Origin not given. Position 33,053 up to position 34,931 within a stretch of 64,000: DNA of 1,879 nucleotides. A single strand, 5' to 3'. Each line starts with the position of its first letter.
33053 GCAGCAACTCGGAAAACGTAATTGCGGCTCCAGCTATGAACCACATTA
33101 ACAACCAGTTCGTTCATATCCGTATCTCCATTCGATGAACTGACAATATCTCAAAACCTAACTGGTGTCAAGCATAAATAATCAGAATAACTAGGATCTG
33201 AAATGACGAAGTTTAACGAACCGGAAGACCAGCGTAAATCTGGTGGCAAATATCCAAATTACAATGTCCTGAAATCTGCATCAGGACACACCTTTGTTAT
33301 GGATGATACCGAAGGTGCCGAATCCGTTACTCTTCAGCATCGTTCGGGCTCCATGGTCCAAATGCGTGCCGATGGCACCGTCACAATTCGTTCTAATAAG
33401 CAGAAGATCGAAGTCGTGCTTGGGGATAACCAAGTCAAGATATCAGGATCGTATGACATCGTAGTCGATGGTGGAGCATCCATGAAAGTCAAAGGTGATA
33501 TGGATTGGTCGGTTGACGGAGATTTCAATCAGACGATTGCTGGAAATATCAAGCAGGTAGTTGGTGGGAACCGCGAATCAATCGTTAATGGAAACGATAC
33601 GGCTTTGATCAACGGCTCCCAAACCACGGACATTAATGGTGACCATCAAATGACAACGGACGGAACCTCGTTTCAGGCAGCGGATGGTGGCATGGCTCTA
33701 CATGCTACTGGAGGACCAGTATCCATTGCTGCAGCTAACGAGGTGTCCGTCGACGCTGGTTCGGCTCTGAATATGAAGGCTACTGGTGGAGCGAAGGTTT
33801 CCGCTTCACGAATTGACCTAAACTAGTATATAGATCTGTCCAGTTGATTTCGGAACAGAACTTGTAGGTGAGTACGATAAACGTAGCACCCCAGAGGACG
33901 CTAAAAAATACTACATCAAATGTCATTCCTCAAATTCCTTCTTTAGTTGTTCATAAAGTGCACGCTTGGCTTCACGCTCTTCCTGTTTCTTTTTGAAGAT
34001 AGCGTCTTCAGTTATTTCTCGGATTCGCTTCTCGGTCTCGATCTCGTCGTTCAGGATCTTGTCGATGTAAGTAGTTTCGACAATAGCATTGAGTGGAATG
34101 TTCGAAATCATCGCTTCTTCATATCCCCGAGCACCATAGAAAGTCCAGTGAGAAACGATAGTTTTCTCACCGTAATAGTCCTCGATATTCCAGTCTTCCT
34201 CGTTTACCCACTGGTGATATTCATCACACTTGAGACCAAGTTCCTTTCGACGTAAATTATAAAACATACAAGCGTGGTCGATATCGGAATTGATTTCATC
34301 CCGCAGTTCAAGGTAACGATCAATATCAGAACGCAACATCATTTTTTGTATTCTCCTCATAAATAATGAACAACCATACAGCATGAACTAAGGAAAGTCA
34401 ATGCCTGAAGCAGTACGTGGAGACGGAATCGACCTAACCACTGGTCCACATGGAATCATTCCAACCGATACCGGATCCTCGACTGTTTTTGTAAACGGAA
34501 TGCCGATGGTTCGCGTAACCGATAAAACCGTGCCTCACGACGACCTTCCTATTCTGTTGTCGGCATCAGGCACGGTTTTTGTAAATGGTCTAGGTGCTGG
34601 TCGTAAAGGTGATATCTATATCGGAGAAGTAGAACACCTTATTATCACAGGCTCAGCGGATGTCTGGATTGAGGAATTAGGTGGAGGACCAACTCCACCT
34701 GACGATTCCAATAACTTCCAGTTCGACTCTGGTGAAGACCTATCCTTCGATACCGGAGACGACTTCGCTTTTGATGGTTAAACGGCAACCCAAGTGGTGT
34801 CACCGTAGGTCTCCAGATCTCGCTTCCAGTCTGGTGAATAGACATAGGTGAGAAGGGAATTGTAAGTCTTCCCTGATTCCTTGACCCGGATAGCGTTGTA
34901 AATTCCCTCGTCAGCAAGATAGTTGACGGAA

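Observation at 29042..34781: Central spike (gp5) dismantled into separate OB-domain, beta-helix and PAAR genes, without a lysozyme domain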

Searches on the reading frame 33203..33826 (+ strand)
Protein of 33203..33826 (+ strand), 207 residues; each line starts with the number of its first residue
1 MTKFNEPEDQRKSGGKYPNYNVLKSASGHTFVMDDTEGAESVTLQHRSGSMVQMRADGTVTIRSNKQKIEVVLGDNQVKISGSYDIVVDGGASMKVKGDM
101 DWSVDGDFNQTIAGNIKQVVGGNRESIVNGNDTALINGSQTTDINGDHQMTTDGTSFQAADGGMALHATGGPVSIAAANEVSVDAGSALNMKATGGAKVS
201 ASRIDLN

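Call 5: search_protein_families(library=pfam, proteins=[window:33203-33826:+], max_evalue=0.1)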
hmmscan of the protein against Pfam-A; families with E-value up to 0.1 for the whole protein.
window:33203-33826:+ (207 aa): 4 families
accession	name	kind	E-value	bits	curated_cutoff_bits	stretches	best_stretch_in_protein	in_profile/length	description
PF22178.3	Gp5_trimer_C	-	2.1e-11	44.4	30.9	2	94-163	38-107/112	Bacteriophage T4 gp5 C-terminal trimerisation domain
PF06715.18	Gp5_C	-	7.2e-06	26.2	20.4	1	98-118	1-21/24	Gp5 C-terminal repeat (3 copies)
PF10106.14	DUF2345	-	0.0004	20.7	30.7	1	152-204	59-114/151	Uncharacterized protein conserved in bacteria (DUF2345)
PF12059.13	DUF3540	-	0.0015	18.9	27.9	0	159-201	65-106/199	Protein of unknown function (DUF3540)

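Call 6: search_protein_families(library=phrogs, proteins=[window:33203-33826:+], max_evalue=0.01)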
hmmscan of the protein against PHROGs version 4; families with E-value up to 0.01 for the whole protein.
window:33203-33826:+ (207 aa): 6 families
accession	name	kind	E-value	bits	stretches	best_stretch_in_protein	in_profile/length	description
phrog_430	-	tail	5.7e-33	115.3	1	8-207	325-538/868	baseplate hub subunit and tail lysozyme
phrog_27932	-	tail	9e-16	58.2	1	17-172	532-679/855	baseplate hub subunit and tail lysozyme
phrog_9992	-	tail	1.3e-07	32.4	1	137-200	117-179/228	baseplate assembly protein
phrog_24638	-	tail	1.7e-05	25.2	1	15-125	21-128/289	baseplate hub subunit and tail lysozyme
phrog_4540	-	tail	0.00011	22.7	1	40-199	180-343/367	baseplate hub and tail lysozyme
phrog_694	-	tail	0.00034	20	0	118-176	599-657/851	baseplate hub and tail lysozyme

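Call 9: search_dna_similar(query=window:33203-33826:+, collection=phages, mode=protein, max_rows=30)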
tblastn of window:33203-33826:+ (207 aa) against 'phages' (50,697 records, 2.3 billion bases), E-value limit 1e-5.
Records with a match: 1935; places in all: 1938; records where one place covers at least 80% of the query: 690.
Best place of each record, by identity: <60% 1935.
By first word of the organism name: Escherichia 635; Klebsiella 318; Salmonella 193; Vibrio 116; Shigella 89; Aeromonas 77; Acinetobacter 71; Enterobacter 59; Enterobacteria 48; Campylobacter 39; and 45 more.
By host as written in the record: Escherichia coli 271; - 264; Klebsiella pneumoniae 110; Escherichia coli O157:H7 35; Salmonella enterica 29; Escherichia coli B 28; Aeromonas salmonicida 27; Escherichia coli str. K-12 substr. MG1655 22; and 483 more.
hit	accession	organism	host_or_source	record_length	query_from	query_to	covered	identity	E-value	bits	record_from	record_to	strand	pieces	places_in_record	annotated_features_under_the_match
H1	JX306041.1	Stenotrophomonas phage IME13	Stenotrophomonas maltophilia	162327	4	206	98%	32.9%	2e-21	97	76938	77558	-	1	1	baseplate hub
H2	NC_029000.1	Stenotrophomonas phage IME13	Stenotrophomonas maltophilia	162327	4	206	98%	32.9%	2e-21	97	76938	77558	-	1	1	baseplate hub subunit and tail lysozyme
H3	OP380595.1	Aeromonas phage avDM3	Aeromonas hydrophila BIOTECH 10089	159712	4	206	98%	32.4%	2e-21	97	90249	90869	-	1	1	5_2: baseplate central spike complex protein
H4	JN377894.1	Aeromonas phage Aes508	Aeromonas salmonicida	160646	4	206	98%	32.4%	2e-21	97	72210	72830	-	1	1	baseplate hub subunit and tail lysozyme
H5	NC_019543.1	Aeromonas phage Aes508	Aeromonas salmonicida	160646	4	206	98%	32.4%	2e-21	97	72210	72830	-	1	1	baseplate hub subunit and tail lysozyme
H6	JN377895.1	Aeromonas phage Aes012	Aeromonas sp.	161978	4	206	98%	32.4%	2e-21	97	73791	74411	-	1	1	baseplate hub subunit and lysozyme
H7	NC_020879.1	Aeromonas phage Aes012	Aeromonas sp.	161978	4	206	98%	32.4%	2e-21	97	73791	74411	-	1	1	baseplate hub subunit and tail lysozyme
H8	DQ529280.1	Aeromonas phage 25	-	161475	4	206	98%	31.9%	4e-21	96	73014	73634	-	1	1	5: gp5 base plate lysozyme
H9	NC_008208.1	Aeromonas phage 25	Aeromonas salmonicida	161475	4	206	98%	31.9%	4e-21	96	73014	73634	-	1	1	5: baseplate hub subunit and tail lysozyme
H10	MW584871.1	Aeromonas phage vB_AsM_ZHF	Aeromonas salmonicida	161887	4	206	98%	31.9%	6e-21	96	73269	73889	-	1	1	hypothetical protein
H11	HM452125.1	Aeromonas phage phiAS4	Aeromonas salmonicida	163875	4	206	98%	31.9%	6e-21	96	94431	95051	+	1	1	baseplate lysozyme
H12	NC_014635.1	Aeromonas phage phiAS4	Aeromonas salmonicida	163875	4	206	98%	31.9%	6e-21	96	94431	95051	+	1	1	baseplate hub subunit and tail lysozyme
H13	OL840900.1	Aeromonas phage AhMtk13a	Aeromonas hydrophila GW3-10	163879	4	206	98%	31.9%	6e-21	96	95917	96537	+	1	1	baseplate lysozyme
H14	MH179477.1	Aeromonas phage 60AhydR15PP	Aeromonas hydrophila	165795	4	206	98%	31.9%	6e-21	96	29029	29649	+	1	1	baseplate lysozyme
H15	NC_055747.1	Aeromonas phage 60AhydR15PP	Aeromonas hydrophila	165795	4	206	98%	31.9%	6e-21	96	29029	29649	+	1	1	baseplate hub subunit and tail lysozyme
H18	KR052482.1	Sinorhizobium phage phiN3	Sinorhizobium meliloti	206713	16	207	93%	32.3%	7e-21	96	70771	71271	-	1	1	baseplate hub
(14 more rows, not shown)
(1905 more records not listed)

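Call 12: list_cluster_members(proteins=[P0001, window:33203-33826:+, window:29042-30256:+, window:34401-34781:+])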
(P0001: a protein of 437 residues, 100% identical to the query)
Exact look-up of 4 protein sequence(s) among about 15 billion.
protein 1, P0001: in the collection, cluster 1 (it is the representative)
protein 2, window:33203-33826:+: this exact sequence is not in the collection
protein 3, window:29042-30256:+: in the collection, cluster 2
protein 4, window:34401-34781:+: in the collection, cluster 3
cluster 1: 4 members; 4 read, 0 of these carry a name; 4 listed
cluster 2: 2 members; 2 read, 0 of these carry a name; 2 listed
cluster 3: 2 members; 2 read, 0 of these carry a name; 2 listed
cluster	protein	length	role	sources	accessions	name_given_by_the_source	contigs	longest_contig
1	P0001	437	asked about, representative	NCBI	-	-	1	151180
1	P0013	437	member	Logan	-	-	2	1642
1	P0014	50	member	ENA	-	-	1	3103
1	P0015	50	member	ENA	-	-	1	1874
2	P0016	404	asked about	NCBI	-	-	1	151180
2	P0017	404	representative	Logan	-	-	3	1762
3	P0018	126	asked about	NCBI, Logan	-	-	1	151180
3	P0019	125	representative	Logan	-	-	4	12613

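Call 18: get_annotated_region(hit=H3, flank=4000)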
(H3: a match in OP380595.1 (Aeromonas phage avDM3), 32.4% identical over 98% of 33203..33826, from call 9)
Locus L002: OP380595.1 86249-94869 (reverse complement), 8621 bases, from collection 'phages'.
description: Aeromonas phage avDM3, complete genome.
organism: Aeromonas phage avDM3 (NCBI taxid 3101596)
taxonomy: Viruses; Duplodnaviria; Heunggongvirae; Uroviricota; Caudoviricetes; Straboviridae; Tulanevirus
host: Aeromonas hydrophila BIOTECH 10089; source: sewage; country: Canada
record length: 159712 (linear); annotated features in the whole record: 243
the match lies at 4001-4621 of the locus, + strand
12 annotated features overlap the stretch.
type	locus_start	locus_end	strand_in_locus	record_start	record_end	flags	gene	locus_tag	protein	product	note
CDS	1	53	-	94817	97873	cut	7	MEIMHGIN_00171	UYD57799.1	baseplate wedge protein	Baseplate wedge protein gp7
CDS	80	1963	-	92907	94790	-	6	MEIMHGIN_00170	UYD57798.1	baseplate wedge protein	Baseplate wedge protein gp6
CDS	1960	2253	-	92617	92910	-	-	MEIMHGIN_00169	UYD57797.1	baseplate puncturing device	Baseplate puncturing device gp5.4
CDS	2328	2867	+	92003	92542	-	-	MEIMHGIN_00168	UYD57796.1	baseplate wedge protein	Baseplate wedge protein gp53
CDS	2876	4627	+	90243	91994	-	5_2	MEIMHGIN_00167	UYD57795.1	baseplate central spike complex protein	Baseplate central spike complex protein gp5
CDS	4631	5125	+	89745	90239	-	-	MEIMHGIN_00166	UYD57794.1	hypothetical protein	-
CDS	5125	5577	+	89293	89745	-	-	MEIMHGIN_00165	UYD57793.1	hypothetical protein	-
CDS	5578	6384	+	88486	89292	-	-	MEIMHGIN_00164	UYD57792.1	hypothetical protein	-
CDS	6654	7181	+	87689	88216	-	3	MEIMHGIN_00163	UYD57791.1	tail tube terminator protein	-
CDS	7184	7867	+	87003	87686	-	1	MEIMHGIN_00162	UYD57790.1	deoxynucleotide monophosphate kinase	-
CDS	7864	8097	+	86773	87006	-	-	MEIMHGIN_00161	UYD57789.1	hypothetical protein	-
CDS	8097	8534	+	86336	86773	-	-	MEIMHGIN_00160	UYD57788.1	hypothetical protein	-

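Call 19: get_annotated_region(hit=H18, flank=5000)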
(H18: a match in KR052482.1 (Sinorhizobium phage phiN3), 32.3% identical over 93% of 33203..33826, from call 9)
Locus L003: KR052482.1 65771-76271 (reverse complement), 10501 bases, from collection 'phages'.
description: Sinorhizobium phage phiN3, complete genome.
organism: Sinorhizobium phage phiN3 (NCBI taxid 1647405)
taxonomy: Viruses; Duplodnaviria; Heunggongvirae; Uroviricota; Caudoviricetes; Emdodecavirus; Emdodecavirus N3
host: Sinorhizobium meliloti; source: -; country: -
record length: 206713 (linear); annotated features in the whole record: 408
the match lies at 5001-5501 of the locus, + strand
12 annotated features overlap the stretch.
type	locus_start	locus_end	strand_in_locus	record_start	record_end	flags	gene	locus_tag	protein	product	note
CDS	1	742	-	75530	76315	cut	-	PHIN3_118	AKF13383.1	tail tube monomer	gp116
CDS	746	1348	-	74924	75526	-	-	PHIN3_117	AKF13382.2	DNA end protector protein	gp115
CDS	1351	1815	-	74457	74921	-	-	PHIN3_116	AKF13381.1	head completion protein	gp114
CDS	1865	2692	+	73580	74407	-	-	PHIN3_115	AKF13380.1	baseplate tail tube cap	gp113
CDS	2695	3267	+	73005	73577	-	-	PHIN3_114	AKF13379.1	baseplate wedge subunit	gp112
CDS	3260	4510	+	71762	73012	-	-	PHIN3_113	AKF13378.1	hypothetical protein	gp111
CDS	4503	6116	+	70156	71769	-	-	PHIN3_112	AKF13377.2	baseplate hub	gp110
CDS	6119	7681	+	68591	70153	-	-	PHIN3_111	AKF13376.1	peptidase M15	gp109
CDS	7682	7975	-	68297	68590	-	-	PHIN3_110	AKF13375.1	hypothetical protein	gp108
CDS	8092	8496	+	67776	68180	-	-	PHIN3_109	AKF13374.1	baseplate wedge subunit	gp107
CDS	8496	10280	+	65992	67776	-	-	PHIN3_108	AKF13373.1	baseplate wedge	gp106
CDS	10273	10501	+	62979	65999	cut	-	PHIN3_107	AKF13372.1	baseplate wedge subunit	gp105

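Call 30: search_protein_families(library=pfam, proteins=[L003:4503-6116:+, L003:3260-4510:+, L003:6119-7681:+], max_evalue=0.01)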
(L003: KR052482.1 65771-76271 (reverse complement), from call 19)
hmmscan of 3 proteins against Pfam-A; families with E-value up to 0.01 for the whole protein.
L003:4503-6116:+ (537 aa): 2 families
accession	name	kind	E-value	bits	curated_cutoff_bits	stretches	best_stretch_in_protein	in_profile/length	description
PF22178.3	Gp5_trimer_C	-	0.00023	21.7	30.9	1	183-276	18-109/112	Bacteriophage T4 gp5 C-terminal trimerisation domain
PF04717.18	Phage_base_V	-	0.00039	21.2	23.8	1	12-89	2-74/75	Type VI secretion system/phage-baseplate injector OB domain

L003:3260-4510:+ (416 aa): 0 families

L003:6119-7681:+ (520 aa): 4 families
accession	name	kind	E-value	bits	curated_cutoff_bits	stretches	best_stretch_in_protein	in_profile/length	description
PF08291.16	Peptidase_M15_3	-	8.1e-19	68.2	23.2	1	421-502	25-108/108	Peptidase M15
PF05951.18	Peptidase_M15_2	-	2.1e-09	37.7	27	1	436-509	69-153/153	Bacterial protein of unknown function (DUF882)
PF04513.17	Baculo_PEP_C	-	0.0045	17.5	38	1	162-259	31-124/140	Baculovirus polyhedron envelope protein, PEP, C terminus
PF10450.15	POC1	-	0.0071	15.8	22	0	179-269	115-203/273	POC1 chaperone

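Call 58: search_solved_structures(query=window:33203-33826:+, max_evalue=0.01, show_alignments=1)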
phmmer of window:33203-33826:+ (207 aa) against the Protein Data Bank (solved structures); distinct sequences matched with E-value up to 0.01: 15.
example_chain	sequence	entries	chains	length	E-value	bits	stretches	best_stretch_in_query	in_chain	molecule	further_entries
9f4a_BB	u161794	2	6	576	6.7e-15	58.7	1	4-148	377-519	Baseplate central spike protein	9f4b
1wth_A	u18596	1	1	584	3.5e-10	43.3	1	4-147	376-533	Tail-associated lysozyme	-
2z6b_A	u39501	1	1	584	3.5e-10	43.3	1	4-147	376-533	Tail-associated lysozyme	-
1k28_A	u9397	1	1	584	3.5e-10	43.3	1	4-147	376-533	TAIL-ASSOCIATED LYSOZYME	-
1pdl_A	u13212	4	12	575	3.7e-10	43.3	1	4-147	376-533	Tail-associated lysozyme | Peptidoglycan hydrolase gp5 | gp5, baseplate central spike protein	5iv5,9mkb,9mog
6p20_A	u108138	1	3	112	3.5e-05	27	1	69-166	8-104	Baseplate central spike complex protein gp5,PHIKZ164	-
4jj2_A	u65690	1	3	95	9.4e-05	25.6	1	97-147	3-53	Tail-associated lysozyme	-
4jiv_A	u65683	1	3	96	0.00011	25.4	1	98-147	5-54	Tail-associated lysozyme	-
4osd_A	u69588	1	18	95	0.00014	25.1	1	98-147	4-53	Tail-associated lysozyme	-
4jiw_A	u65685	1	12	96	0.00014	25.1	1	98-147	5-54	Tail-associated lysozyme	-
4ku0_A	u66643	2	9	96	0.00014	25.1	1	98-147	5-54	Tail-associated lysozyme | Baseplate central spike complex protein gp5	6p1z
6p22_A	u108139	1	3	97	0.00015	24.9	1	98-147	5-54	CHIMERA OF CENTRAL SPIKE PROTEINS GP5 FROM PHAGE T4 AND PVC8 FROM PVC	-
3a1m_A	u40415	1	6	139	0.00052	23.2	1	74-122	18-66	chimera of thrombin cleavage site, Tail-associated lysozyme, Fibritin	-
6p2a_A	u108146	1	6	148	0.0018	21.4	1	98-147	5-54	CHIMERA OF BACTERIOPHAGE OBP GP146 AND A T4 GP5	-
8kea_D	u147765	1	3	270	0.004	20.3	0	54-107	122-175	central spike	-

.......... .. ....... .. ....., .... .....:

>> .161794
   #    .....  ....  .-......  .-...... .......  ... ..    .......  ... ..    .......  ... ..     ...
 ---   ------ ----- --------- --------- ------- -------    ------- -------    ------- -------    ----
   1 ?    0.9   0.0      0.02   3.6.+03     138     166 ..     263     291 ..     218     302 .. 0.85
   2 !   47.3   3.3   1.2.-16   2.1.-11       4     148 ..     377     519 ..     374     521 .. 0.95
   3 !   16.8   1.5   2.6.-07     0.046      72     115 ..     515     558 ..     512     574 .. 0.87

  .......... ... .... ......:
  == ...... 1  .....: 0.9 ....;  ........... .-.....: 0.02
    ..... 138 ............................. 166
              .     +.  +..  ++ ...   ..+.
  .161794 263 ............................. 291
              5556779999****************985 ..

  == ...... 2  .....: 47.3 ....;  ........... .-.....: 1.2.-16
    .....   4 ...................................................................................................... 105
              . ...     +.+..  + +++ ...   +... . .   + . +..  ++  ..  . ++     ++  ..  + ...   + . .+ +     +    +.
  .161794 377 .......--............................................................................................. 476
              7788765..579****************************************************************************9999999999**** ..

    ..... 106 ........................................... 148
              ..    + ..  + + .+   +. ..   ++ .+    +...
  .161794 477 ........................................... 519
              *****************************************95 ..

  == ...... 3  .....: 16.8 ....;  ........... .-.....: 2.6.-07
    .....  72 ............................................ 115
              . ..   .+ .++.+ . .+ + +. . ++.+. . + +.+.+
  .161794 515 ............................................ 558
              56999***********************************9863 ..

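Call 106: search_protein_families(library=ncbifam, proteins=[window:33203-33826:+], max_evalue=0.01)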
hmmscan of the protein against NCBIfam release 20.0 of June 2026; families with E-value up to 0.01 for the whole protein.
window:33203-33826:+ (207 aa): 0 families

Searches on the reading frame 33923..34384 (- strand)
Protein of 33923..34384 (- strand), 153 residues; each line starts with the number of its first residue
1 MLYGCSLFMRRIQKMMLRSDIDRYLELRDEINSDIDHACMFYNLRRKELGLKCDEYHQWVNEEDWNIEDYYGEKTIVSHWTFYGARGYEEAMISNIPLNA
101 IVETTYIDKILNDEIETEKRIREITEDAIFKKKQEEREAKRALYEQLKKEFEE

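Call 5: search_protein_families(library=pfam, proteins=[window:33923-34384:-], max_evalue=0.1)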
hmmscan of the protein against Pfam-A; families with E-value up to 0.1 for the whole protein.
window:33923-34384:- (153 aa): 0 families

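Call 6: search_protein_families(library=phrogs, proteins=[window:33923-34384:-], max_evalue=0.01)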
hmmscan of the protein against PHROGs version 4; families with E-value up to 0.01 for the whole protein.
window:33923-34384:- (153 aa): 1 family
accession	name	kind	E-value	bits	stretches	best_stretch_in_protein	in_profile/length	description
phrog_3745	-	unknown function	0.0047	17.6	1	43-78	18-53/73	-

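Call 76: search_dna_similar(query=window:33923-34384:-, collection=phages, mode=protein, max_rows=10, max_evalue=0.01)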
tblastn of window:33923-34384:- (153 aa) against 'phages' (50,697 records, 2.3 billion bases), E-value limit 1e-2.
No match.

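Call 106: search_protein_families(library=ncbifam, proteins=[window:33923-34384:-], max_evalue=0.01)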
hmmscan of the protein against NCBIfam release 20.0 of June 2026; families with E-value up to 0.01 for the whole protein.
window:33923-34384:- (153 aa): 0 families

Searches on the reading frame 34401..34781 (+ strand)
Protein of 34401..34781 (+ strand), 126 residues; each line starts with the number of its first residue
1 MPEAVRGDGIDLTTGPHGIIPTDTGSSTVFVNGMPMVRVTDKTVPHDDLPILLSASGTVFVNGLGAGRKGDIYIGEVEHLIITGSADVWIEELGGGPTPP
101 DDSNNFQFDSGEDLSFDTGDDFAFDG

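Call 5: search_protein_families(library=pfam, proteins=[window:34401-34781:+], max_evalue=0.1)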
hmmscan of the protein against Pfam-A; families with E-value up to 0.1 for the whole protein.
window:34401-34781:+ (126 aa): 2 families
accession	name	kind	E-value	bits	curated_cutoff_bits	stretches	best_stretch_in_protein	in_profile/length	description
PF05488.18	PAAR_motif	-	3.9e-12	46.7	27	2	13-72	4-61/70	PAAR motif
PF13665.11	Tox-PAAR-like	-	0.062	13.9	31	0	24-44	80-100/108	Toxin PAAR-like domain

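Call 6: search_protein_families(library=phrogs, proteins=[window:34401-34781:+], max_evalue=0.01)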
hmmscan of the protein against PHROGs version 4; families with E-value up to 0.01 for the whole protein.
window:34401-34781:+ (126 aa): 1 family
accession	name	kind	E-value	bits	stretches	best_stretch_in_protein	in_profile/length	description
phrog_281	-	moron, auxiliary metabolic gene and host takeover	3.1e-15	57.3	1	12-97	23-126/169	PAAR motif of membran proteins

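Call 106: search_protein_families(library=ncbifam, proteins=[window:34401-34781:+], max_evalue=0.01)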
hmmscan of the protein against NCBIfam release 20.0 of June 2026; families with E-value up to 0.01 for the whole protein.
window:34401-34781:+ (126 aa): 1 family
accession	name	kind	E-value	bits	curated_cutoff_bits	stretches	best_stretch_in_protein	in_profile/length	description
NF033420.0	T6SS_PAAR_dom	equivalog_domain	2e-08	34.3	124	1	16-72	16-78/94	type VI secretion system PAAR protein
